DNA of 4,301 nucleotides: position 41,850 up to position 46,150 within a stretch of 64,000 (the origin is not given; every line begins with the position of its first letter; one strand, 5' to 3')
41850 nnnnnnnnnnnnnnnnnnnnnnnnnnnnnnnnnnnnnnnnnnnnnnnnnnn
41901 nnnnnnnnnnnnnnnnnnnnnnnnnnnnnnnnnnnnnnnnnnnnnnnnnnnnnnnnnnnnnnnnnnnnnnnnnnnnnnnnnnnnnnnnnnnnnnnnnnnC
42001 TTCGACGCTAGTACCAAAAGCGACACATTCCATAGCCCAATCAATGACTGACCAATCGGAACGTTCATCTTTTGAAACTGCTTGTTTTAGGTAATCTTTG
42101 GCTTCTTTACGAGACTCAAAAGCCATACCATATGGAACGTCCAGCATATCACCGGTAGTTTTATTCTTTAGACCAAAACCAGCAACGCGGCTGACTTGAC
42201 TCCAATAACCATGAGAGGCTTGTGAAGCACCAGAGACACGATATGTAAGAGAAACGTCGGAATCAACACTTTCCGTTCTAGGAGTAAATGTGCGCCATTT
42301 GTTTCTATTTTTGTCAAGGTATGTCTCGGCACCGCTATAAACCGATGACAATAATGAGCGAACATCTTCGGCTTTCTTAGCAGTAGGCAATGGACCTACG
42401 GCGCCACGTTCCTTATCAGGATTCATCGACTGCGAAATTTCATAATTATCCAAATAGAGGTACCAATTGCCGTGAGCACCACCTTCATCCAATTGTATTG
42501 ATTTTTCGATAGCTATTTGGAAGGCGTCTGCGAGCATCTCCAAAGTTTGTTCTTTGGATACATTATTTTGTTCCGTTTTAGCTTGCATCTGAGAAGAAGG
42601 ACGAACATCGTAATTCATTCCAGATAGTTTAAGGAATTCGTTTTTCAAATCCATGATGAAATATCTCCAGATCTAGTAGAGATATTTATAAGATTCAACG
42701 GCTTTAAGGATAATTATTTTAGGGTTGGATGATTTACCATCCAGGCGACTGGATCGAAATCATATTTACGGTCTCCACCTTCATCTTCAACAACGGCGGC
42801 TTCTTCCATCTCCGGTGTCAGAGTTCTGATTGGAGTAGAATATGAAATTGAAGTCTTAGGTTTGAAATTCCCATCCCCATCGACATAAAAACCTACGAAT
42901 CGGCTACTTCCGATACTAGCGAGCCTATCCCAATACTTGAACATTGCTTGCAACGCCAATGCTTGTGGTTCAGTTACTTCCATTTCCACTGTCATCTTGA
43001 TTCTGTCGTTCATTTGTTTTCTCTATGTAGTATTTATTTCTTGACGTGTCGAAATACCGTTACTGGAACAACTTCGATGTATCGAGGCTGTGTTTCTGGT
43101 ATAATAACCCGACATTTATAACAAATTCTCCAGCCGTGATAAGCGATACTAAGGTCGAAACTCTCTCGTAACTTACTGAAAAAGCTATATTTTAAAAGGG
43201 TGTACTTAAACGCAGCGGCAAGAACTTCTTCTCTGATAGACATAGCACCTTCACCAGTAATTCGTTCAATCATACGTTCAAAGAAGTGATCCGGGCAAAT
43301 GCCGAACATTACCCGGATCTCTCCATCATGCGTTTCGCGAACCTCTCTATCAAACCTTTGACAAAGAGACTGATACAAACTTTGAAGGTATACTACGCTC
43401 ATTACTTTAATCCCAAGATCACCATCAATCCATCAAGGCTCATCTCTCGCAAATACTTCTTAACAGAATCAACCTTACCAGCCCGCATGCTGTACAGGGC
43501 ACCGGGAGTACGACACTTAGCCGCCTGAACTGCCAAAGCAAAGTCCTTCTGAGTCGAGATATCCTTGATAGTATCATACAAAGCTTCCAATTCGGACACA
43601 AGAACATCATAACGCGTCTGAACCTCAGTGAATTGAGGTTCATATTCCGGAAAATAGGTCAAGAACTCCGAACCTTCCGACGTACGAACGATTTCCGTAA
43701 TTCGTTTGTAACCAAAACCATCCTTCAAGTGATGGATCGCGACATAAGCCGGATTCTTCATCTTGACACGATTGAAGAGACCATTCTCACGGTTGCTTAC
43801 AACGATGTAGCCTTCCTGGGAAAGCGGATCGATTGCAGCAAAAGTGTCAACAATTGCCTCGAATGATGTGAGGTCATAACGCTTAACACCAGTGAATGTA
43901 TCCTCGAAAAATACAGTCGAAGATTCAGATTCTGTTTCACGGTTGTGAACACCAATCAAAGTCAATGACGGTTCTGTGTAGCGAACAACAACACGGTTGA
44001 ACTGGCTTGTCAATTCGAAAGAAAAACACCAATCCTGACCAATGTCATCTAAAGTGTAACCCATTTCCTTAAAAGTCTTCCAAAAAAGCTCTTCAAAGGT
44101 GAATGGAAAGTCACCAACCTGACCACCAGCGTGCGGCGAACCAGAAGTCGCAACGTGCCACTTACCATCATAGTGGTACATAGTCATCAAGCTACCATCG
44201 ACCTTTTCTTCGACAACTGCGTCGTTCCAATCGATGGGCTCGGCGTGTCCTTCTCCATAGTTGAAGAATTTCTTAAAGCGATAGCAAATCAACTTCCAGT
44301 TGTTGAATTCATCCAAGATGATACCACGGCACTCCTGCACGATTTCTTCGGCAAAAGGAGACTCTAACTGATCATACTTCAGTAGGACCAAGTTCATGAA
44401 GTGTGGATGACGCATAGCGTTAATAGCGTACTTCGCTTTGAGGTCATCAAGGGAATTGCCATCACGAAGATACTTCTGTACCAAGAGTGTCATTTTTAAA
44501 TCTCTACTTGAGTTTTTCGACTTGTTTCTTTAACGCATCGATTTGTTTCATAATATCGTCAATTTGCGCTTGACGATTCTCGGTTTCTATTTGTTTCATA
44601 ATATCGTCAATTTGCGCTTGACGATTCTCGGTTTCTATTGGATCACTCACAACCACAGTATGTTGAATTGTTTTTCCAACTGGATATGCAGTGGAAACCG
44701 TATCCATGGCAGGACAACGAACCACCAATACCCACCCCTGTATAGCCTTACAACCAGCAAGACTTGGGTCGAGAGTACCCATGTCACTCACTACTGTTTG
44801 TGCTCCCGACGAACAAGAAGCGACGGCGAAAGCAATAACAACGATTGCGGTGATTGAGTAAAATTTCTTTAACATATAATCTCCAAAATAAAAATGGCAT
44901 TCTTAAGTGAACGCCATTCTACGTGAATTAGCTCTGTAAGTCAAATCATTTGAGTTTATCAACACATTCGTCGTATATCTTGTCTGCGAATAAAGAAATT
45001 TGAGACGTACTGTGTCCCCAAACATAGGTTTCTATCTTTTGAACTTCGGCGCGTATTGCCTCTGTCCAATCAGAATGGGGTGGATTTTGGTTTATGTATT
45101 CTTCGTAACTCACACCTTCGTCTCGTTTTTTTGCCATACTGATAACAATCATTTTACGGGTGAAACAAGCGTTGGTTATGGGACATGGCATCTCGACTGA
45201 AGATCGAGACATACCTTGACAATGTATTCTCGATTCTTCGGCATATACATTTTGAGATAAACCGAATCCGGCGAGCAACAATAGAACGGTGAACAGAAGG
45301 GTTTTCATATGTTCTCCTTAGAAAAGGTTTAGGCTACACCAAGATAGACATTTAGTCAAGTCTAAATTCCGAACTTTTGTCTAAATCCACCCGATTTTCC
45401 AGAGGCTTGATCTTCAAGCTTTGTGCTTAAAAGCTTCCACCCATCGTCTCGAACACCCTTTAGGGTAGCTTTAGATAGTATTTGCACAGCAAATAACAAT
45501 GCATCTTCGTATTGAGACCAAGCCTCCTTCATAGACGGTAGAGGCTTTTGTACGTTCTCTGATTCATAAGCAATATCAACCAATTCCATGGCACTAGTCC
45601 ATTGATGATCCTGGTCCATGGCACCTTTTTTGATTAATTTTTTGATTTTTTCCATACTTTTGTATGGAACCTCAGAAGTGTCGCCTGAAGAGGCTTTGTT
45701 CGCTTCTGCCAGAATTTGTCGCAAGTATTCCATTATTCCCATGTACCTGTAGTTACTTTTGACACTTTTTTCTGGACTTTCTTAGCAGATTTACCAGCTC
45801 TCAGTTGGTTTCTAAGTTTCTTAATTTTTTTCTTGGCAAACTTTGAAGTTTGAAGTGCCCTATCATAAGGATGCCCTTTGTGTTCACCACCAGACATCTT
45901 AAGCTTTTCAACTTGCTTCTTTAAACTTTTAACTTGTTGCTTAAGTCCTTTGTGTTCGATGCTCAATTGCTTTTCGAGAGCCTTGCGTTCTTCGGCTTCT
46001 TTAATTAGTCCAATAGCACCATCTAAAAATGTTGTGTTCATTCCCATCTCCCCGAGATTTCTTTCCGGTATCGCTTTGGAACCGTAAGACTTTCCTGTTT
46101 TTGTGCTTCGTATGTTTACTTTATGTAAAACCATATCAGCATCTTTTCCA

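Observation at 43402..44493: Rnl1-type RNA ligase as part of an RNA-repair toolkit lacking an obvious Pnkp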

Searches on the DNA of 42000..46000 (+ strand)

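Call 6: search_dna_similar(query=window:42000-46000:+, collection=phages, mode=near, max_rows=15)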
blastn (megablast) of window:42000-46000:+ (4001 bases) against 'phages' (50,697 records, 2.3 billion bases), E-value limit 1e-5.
No match.

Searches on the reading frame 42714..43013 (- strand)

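Call 5: search_protein_families(library=pfam, proteins=[window:42714-43013:-], max_evalue=0.01)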
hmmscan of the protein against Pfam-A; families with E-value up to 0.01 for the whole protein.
window:42714-43013:- (99 aa): 0 families

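Call 13: search_protein_families(library=phrogs, proteins=[window:42714-43013:-], max_evalue=0.01)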
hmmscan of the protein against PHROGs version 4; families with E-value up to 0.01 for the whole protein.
window:42714-43013:- (99 aa): 1 family
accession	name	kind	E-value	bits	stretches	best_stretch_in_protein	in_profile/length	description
phrog_10928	-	unknown function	1.1e-09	39.5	1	6-58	4-56/78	-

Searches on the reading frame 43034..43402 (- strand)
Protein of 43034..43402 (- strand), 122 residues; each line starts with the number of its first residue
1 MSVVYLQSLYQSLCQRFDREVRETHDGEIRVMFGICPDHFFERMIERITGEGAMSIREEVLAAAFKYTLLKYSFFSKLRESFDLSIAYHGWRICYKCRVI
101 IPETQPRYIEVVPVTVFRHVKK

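Call 5: search_protein_families(library=pfam, proteins=[window:43034-43402:-], max_evalue=0.01)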
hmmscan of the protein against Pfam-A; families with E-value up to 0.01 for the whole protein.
window:43034-43402:- (122 aa): 0 families

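Call 13: search_protein_families(library=phrogs, proteins=[window:43034-43402:-], max_evalue=0.01)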
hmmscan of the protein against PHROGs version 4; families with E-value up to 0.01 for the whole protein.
window:43034-43402:- (122 aa): 0 families

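Call 47: search_protein_families(library=ncbifam, proteins=[window:43034-43402:-], max_evalue=0.01)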
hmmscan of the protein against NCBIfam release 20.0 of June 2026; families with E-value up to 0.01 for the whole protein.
window:43034-43402:- (122 aa): 0 families
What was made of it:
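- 43034..43402 (-): 122-aa ORF whose ATG overlaps the ligase stop codon (TAATG). Function unknown and lineage-specific. No Pfam, PHROG or NCBIfam match (calls 5, 13, 47).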
